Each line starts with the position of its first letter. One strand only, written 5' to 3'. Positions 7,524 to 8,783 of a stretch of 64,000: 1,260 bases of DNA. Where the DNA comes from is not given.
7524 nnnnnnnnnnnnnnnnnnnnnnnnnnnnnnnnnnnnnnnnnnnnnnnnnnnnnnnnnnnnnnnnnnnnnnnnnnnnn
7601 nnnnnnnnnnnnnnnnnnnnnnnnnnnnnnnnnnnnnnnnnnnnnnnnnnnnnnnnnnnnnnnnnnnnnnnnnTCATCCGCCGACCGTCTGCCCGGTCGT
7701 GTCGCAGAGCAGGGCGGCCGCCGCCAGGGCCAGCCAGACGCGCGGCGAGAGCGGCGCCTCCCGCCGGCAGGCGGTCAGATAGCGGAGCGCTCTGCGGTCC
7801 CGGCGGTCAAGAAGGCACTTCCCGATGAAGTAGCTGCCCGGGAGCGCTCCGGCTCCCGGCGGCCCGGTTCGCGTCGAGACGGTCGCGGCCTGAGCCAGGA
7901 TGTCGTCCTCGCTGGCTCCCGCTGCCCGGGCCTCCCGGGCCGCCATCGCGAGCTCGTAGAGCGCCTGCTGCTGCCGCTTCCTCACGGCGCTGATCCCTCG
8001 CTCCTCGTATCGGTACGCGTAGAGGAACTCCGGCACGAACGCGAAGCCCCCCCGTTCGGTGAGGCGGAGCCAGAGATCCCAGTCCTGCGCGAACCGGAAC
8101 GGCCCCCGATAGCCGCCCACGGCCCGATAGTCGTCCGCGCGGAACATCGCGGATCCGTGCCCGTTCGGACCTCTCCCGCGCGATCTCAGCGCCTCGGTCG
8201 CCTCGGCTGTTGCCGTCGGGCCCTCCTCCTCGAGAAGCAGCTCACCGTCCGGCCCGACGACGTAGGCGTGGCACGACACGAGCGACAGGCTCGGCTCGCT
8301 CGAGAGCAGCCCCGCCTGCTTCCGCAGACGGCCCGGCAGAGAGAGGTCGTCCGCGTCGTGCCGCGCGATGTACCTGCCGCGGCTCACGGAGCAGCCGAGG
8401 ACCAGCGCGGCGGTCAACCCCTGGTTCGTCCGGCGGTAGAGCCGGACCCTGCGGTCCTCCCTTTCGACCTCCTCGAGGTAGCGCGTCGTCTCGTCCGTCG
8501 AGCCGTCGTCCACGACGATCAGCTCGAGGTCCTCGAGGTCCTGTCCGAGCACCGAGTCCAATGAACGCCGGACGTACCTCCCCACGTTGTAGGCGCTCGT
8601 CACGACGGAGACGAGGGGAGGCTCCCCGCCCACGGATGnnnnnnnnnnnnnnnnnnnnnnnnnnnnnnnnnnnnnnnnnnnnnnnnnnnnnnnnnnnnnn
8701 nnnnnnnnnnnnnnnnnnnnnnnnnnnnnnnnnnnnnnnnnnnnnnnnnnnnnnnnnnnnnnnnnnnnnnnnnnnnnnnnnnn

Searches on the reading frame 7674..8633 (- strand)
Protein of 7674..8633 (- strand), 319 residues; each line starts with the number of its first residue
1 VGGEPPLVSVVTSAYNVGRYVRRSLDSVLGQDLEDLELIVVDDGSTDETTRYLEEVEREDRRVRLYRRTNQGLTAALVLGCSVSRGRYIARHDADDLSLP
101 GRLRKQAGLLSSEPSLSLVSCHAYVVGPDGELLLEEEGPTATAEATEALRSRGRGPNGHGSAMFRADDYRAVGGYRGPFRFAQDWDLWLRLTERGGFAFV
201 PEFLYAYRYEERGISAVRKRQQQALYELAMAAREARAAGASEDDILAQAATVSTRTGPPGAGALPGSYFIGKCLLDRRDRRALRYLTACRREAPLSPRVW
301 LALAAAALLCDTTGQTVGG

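Call 17: search_protein_families(library=pfam, proteins=[window:7674-8633:-], max_evalue=0.001)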
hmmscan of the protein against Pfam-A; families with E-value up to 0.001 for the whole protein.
window:7674-8633:- (319 aa): 3 families
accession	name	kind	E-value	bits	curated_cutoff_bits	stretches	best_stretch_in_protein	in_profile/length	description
PF00535.33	Glycos_transf_2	-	9.4e-29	100.9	23.3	1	9-134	1-128/168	Glycosyl transferase family 2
PF13641.12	Glyco_tranf_2_3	-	5.3e-12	46.7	27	1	5-212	1-215/230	Glycosyltransferase like family 2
PF10111.15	Glyco_tranf_2_2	-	3.6e-08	33.7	27.3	1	34-198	28-206/276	Glycosyltransferase like family 2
